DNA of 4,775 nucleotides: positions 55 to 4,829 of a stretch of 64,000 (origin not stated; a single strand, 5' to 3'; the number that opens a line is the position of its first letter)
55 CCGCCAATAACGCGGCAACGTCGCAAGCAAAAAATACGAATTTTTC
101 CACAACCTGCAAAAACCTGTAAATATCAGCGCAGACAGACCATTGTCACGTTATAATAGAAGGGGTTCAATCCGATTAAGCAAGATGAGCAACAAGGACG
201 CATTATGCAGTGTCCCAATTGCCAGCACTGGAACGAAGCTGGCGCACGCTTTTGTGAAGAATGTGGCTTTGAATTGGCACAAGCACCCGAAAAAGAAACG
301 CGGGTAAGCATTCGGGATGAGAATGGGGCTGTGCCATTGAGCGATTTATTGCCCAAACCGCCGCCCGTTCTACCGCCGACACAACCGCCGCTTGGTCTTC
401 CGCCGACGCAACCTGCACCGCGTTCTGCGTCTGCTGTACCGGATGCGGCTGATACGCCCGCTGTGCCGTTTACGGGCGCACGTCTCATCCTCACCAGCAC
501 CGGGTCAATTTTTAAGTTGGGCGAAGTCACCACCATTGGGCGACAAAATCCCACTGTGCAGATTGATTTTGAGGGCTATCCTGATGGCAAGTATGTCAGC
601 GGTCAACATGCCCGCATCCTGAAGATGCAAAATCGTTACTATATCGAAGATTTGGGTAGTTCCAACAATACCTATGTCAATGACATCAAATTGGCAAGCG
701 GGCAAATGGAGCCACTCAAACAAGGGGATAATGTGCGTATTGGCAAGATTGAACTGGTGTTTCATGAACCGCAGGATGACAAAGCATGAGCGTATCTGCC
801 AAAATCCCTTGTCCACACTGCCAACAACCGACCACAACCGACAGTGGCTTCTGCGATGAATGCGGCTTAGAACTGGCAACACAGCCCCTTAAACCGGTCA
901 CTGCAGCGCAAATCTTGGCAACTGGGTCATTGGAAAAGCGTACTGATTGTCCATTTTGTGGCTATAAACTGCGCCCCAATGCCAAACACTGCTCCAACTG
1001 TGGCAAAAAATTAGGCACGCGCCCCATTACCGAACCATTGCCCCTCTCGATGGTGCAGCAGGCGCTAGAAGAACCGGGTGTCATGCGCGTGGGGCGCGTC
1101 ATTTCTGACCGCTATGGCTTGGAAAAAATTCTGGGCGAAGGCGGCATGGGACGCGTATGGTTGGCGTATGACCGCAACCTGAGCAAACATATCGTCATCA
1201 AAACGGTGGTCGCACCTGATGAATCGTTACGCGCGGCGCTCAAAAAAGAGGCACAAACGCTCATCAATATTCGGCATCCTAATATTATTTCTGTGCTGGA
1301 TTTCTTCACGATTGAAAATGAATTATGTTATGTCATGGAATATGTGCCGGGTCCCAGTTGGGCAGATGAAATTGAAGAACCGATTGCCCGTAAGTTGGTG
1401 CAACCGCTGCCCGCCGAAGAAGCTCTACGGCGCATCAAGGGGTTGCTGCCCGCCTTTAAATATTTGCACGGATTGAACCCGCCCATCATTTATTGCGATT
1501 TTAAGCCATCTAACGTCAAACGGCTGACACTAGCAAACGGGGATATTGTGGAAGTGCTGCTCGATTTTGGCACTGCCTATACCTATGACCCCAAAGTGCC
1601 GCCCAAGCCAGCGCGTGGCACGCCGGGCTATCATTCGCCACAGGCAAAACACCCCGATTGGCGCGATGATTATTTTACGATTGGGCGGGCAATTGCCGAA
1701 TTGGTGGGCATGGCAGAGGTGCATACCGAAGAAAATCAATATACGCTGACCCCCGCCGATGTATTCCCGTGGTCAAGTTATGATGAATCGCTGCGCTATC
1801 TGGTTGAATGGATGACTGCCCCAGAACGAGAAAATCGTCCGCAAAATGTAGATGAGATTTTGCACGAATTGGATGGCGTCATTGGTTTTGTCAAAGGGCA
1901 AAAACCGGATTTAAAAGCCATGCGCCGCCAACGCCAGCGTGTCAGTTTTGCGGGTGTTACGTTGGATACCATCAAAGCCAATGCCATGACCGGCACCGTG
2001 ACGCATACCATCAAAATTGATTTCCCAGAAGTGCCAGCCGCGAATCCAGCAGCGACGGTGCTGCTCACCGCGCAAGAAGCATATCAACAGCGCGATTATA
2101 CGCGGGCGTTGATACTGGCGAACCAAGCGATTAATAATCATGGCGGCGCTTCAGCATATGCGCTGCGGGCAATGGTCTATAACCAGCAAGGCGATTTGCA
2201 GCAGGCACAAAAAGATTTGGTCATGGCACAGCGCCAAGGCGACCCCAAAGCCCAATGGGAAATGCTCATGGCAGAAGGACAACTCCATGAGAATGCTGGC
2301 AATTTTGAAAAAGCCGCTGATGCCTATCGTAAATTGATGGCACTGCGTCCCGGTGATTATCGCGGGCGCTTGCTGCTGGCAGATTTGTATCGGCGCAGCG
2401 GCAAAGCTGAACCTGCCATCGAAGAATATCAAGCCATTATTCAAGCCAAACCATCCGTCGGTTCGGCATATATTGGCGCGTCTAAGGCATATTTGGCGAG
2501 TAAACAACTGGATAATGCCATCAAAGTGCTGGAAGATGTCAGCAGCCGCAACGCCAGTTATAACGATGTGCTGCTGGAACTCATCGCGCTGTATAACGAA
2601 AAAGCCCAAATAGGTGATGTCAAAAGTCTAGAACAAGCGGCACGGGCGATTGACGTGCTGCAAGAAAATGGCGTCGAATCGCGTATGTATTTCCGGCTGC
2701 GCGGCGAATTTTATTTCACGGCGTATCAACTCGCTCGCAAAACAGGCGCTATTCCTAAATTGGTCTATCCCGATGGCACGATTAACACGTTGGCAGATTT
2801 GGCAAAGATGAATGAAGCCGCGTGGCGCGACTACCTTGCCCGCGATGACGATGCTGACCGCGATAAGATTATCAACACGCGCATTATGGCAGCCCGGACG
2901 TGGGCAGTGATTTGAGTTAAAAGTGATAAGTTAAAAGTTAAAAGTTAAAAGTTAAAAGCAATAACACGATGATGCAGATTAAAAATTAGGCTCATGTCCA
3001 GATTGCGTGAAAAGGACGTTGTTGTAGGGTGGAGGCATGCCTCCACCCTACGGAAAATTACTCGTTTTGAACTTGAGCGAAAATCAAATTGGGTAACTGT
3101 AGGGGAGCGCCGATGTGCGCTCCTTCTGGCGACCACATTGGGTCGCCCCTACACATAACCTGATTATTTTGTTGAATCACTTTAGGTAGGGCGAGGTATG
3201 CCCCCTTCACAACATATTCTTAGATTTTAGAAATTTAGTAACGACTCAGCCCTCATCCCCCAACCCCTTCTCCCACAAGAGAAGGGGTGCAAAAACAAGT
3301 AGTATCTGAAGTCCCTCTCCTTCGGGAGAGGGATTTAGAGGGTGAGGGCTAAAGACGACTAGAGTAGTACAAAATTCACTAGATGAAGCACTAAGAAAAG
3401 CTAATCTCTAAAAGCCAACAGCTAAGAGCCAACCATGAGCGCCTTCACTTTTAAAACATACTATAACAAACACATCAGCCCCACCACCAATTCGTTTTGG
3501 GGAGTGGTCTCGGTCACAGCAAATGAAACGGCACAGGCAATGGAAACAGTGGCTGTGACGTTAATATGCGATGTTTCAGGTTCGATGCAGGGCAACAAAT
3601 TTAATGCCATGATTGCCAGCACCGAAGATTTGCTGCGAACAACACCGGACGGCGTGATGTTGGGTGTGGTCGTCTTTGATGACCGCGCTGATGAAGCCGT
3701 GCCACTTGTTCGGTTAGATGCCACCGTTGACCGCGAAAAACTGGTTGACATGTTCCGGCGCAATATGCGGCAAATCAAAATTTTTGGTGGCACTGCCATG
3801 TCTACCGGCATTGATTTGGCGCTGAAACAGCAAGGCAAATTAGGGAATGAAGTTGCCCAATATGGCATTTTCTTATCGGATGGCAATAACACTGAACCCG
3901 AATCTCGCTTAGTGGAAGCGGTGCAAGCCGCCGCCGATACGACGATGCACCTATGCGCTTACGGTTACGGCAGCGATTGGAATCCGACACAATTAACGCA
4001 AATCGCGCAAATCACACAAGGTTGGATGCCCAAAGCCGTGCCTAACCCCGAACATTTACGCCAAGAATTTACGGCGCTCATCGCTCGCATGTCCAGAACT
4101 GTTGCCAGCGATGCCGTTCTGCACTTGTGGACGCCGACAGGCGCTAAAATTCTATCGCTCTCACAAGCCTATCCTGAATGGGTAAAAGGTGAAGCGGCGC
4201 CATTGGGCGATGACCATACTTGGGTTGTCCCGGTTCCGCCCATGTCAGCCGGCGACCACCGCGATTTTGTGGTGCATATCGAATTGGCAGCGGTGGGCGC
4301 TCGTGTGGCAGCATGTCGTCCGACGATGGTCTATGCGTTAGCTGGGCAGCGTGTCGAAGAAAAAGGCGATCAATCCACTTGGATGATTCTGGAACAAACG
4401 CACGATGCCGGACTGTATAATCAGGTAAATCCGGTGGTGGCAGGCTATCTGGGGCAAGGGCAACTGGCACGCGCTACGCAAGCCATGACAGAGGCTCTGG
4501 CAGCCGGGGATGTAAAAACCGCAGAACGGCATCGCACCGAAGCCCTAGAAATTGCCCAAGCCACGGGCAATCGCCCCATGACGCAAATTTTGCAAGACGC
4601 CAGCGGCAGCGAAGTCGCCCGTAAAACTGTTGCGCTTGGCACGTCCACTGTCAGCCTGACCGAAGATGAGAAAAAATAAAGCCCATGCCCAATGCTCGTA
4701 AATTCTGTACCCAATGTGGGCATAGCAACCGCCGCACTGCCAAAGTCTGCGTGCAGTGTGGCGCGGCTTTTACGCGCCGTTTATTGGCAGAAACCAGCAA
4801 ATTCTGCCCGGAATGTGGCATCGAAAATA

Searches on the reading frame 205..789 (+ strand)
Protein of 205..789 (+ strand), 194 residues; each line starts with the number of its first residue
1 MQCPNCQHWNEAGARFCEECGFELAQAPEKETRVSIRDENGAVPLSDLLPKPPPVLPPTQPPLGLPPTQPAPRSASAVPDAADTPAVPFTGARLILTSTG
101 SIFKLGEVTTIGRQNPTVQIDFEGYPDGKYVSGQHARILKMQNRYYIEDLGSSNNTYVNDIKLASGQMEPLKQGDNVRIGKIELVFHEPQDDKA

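Call 4: search_protein_families(library=pfam, proteins=[window:205-789:+], max_evalue=0.01)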
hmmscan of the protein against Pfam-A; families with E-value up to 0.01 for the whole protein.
window:205-789:+ (194 aa): 5 families
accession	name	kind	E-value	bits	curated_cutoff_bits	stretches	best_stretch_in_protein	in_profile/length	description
PF00498.31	FHA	-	1.1e-16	61.4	20.7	1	109-180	1-67/67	FHA domain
PF16697.10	Yop-YscD_cpl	-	1.3e-06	29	33.2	1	129-189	34-93/94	Inner membrane component of T3SS, cytoplasmic domain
PF13240.11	Zn_Ribbon_1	-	1.3e-05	25.2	25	1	3-24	2-23/23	zinc-ribbon domain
PF12773.13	DZR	-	1.9e-05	25.1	27.3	1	3-25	1-23/45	Double zinc ribbon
PF13248.11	Zn_ribbon_3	-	0.00021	21.1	27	1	2-21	4-23/26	zinc-ribbon domain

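Call 53: search_solved_structures(query=window:205-789:+, max_evalue=0.0001, show_alignments=0)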
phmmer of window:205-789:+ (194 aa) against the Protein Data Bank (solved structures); distinct sequences matched with E-value up to 0.0001: 8.
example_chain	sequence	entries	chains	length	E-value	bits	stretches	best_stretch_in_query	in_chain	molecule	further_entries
2kfu_A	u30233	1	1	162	3.7e-06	30.3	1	84-187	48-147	Rv1827 pThr 22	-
6i2p_D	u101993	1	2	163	3.7e-06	30.3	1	84-187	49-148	Glycogen accumulation regulator GarA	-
2kkl_A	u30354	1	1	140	4.9e-06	29.9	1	98-187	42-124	Uncharacterized protein Mb1858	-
7rj3_A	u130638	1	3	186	5.2e-06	29.8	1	84-187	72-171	Glycogen accumulation regulator GarA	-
8p5r_G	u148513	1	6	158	5.3e-06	29.8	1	74-188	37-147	Glycogen accumulation regulator GarA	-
6i2q_B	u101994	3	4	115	6.7e-06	29.4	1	98-188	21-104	Glycogen accumulation regulator GarA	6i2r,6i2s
2kb3_A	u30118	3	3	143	1.4e-05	28.4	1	78-186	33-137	Oxoglutarate dehydrogenase inhibitor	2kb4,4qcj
8p5x_G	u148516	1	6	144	1.4e-05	28.4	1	78-186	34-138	Oxoglutarate dehydrogenase inhibitor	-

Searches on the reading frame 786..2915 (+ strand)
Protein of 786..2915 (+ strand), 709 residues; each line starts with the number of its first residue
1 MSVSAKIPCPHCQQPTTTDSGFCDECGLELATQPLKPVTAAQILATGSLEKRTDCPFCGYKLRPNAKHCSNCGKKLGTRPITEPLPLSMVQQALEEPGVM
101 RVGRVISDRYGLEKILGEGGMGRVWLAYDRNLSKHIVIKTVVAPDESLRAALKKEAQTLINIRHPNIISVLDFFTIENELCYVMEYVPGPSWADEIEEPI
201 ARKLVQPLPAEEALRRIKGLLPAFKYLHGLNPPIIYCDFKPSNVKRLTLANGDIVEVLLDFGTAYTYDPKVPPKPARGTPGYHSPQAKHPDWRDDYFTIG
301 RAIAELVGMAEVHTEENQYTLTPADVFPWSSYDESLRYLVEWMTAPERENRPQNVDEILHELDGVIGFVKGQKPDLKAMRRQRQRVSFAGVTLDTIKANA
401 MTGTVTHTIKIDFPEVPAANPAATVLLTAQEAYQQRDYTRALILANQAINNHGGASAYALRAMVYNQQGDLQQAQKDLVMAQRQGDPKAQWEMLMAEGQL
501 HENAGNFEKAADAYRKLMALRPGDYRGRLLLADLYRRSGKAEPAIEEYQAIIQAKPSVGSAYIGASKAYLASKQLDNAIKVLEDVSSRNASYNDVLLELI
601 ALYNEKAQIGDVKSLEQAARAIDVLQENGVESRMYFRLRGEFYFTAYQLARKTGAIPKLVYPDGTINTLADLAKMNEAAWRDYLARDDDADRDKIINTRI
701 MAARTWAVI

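Call 4: search_protein_families(library=pfam, proteins=[window:786-2915:+], max_evalue=0.01)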
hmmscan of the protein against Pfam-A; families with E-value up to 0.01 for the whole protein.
window:786-2915:+ (709 aa): 25 families
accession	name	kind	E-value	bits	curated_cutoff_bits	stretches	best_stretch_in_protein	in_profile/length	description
PF00069.31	Pkinase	-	1.9e-25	90.2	31.7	1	112-359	3-258/263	Protein kinase domain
PF16918.11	PknG_TPR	-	1.4e-11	44.2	27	1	410-629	44-267/340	Protein kinase G tetratricopeptide repeat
PF13181.12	TPR_8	-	3.3e-11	42.9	25.7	0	493-522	3-32/34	Tetratricopeptide repeat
PF13428.12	TPR_14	-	6.3e-11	42.3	23.5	1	492-534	2-44/44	Tetratricopeptide repeat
PF13432.12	TPR_16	-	3.3e-10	40.7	32.7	2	496-557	2-63/65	Tetratricopeptide repeat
PF07719.23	TPR_2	-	3.3e-10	39.7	27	1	494-524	4-34/34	Tetratricopeptide repeat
PF14559.12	TPR_19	-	2.1e-09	38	25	2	504-557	4-57/68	Tetratricopeptide repeat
PF12895.13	ANAPC3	-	3.4e-09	37.3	27.2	1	505-584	3-81/82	Anaphase-promoting complex, cyclosome, subunit 3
PF12773.13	DZR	-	5.4e-09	36.5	27.3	1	9-73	1-45/45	Double zinc ribbon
PF07714.23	PK_Tyr_Ser-Thr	-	1.2e-08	35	23.1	1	112-227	3-118/258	Protein tyrosine and serine/threonine kinase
PF13240.11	Zn_Ribbon_1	-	5.9e-07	29.5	25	1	55-76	2-23/23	zinc-ribbon domain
PF13248.11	Zn_ribbon_3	-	1.5e-06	27.9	27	1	55-76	5-26/26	zinc-ribbon domain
PF13371.12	TPR_9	-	1.1e-05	25.8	35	1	499-557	3-61/73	Tetratricopeptide repeat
PF13424.12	TPR_12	-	0.0001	22.8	30.1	0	437-476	25-66/77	Tetratricopeptide repeat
PF00515.34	TPR_1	-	0.00015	21.9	27.8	0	455-481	1-27/34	Tetratricopeptide repeat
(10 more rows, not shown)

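Call 6: search_protein_families(library=ncbifam, proteins=[window:786-2915:+], max_evalue=0.1)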
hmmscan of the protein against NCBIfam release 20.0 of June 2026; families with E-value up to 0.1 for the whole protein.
window:786-2915:+ (709 aa): 28 families (the best 25 are shown)
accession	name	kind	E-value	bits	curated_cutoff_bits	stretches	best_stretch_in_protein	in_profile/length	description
NF033483.0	PknB_PASTA_kin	equivalog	2.2e-25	89.7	450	1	103-370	2-273/563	Stk1 family PASTA domain-containing Ser/Thr kinase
NF047741.1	antiphage_MADS6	equivalog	1.1e-21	77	460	1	99-229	486-609/612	methylation-associated defense system protein kinase MAD6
NF038150.1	lanthi_synth_IV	equivalog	5.2e-15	54.8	650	1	101-351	182-443/851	class IV lanthionine synthetase LanL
NF033442.0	BREX_PglW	equivalog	8.3e-15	53.6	990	1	92-286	496-678/1391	BREX system serine/threonine kinase PglW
TIGR02917.1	PEP_TPR_lipo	equivalog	2e-11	42.5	312.2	2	500-605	542-647/899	XrtA/PEP-CTERM system TPR-repeat protein PrsT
NF009651.0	PRK13184.1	equivalog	1e-10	40.3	839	1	108-244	2-144/932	serine/threonine-protein kinase PknD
NF052427.1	StpK7MSMEG_1200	equivalog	2.2e-10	39.7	900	1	109-266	8-157/601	serine/threonine protein kinase StpK7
TIGR03903.1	TOMM_kin_cyc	equivalog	1.3e-06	26.5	705.75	1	137-263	7-128/1267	TOMM system kinase/cyclase fusion protein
TIGR02552.1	LcrH_SycD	equivalog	4.1e-06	26.5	104.8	1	481-588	8-115/136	SycD/LcrH family type III secretion system chaperone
NF008757.0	PRK11788.1-5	equivalog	1.9e-05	24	363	1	485-606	176-296/388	lipopolysaccharide assembly protein LapB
NF033758.1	gliding_GltE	equivalog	5.3e-05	22.4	225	1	499-578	128-207/411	adventurous gliding motility TPR repeat lipoprotein GltE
NF040959.1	MamA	equivalog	7.8e-05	22.2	200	2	488-624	34-168/204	magnetosome protein MamA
NF052312.1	T9SS_PorW_SprE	equivalog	0.00014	20.7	250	2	443-522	167-247/716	type IX secretion system periplasmic lipoprotein PorW/SprE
NF058632.1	SerThrKinPrkT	equivalog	0.00016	20.8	280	1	92-197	5-112/322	serine/threonine protein kinase PrkT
NF008520.0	PRK11447.1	equivalog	0.00016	19.6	858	1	492-623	574-698/1157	cellulose synthase complex outer membrane protein BcsC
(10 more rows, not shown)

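Call 45: search_solved_structures(query=window:786-2915:+, max_evalue=1e-15, show_alignments=1)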
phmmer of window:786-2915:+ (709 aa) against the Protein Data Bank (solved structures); distinct sequences matched with E-value up to 1e-15: 11.
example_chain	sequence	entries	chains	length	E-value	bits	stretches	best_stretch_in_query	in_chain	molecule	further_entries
2pzi_A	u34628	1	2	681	2e-21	79.3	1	100-625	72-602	Probable serine/threonine-protein kinase pknG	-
7mxb_A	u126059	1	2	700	3.4e-19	71.9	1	100-372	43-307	Serine/threonine protein kinases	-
7mxj_A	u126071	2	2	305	7.1e-19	70.9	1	100-367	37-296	Serine/threonine protein kinases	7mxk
7q52_AAA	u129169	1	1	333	5e-18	68.1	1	100-370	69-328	Serine/threonine-protein kinase PknG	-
4y0x_A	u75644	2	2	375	7.5e-18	67.5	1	100-370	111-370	Serine/threonine-protein kinase PknG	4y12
1koa_A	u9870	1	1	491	2.8e-16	62.3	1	106-333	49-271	TWITCHIN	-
3uto_A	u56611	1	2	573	3.8e-16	61.9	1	106-333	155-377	Twitchin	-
4fg7_A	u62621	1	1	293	4.5e-16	61.6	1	104-287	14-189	Calcium/calmodulin-dependent protein kinase type 1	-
4fg8_A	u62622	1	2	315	5.5e-16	61.3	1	104-287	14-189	Calcium/calmodulin-dependent protein kinase type 1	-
4fg9_A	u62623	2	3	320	5.7e-16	61.3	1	104-287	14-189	Calcium/calmodulin-dependent protein kinase type 1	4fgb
1a06_A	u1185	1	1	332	7.1e-16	61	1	104-287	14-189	CALCIUM/CALMODULIN-DEPENDENT PROTEIN KINASE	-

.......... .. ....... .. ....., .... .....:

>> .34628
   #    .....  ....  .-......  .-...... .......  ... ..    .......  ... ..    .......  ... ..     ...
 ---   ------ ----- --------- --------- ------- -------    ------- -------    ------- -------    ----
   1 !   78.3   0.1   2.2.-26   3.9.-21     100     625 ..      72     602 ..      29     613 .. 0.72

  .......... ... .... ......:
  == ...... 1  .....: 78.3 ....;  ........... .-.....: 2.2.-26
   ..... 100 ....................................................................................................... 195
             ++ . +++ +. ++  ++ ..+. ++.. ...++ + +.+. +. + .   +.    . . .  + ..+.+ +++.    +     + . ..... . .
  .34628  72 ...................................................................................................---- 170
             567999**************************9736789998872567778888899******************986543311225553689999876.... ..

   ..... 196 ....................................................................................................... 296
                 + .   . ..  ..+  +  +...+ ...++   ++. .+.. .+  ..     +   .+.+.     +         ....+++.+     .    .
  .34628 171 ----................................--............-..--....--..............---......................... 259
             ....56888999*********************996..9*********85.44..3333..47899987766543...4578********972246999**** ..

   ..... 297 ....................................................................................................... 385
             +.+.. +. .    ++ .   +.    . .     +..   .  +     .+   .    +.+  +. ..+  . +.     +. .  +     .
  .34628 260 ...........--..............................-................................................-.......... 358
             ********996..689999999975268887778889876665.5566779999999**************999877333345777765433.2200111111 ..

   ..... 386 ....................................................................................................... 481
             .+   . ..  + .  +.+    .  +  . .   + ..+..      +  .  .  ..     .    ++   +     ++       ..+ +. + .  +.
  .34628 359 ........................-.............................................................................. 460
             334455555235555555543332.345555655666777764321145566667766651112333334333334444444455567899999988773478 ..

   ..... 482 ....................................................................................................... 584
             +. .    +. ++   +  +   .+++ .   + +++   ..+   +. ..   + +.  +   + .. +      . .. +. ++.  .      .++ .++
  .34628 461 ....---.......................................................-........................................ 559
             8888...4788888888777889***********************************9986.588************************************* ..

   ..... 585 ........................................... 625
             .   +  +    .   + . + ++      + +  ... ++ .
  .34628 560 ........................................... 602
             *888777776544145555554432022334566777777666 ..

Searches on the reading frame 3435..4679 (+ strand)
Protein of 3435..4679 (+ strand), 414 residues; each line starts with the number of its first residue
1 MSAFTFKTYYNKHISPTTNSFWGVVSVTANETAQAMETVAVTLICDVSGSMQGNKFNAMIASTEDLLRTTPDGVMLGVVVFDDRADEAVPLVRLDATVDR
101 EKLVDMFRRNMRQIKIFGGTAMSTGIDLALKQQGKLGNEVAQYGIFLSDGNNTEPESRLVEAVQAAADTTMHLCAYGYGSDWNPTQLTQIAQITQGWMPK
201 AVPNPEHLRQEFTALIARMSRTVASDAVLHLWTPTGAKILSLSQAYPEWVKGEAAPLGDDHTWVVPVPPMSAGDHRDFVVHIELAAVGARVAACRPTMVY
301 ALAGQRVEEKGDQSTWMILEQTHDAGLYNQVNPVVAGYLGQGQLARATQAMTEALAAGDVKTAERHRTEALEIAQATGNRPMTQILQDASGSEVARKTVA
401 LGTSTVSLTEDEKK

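Call 4: search_protein_families(library=pfam, proteins=[window:3435-4679:+], max_evalue=0.01)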
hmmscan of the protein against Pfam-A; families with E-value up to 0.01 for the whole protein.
window:3435-4679:+ (414 aa): 5 families
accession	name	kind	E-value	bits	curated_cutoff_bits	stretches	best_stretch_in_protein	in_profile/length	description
PF13768.12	VWA_3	-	1.8e-12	48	27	1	41-196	3-151/155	von Willebrand factor type A domain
PF00092.34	VWA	-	5.2e-12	46.8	23.8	1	41-195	2-155/174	von Willebrand factor type A domain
PF13519.12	VWA_2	-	3.1e-09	37.9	27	1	42-150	2-106/107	von Willebrand factor type A domain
PF05762.20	VWA_CoxE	-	3e-06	27.3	26.4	1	38-173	56-182/222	VWA domain containing CoxE-like protein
PF09967.15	DUF2201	-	0.0091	16.6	26.4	0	41-132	1-78/123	VWA-like domain (DUF2201)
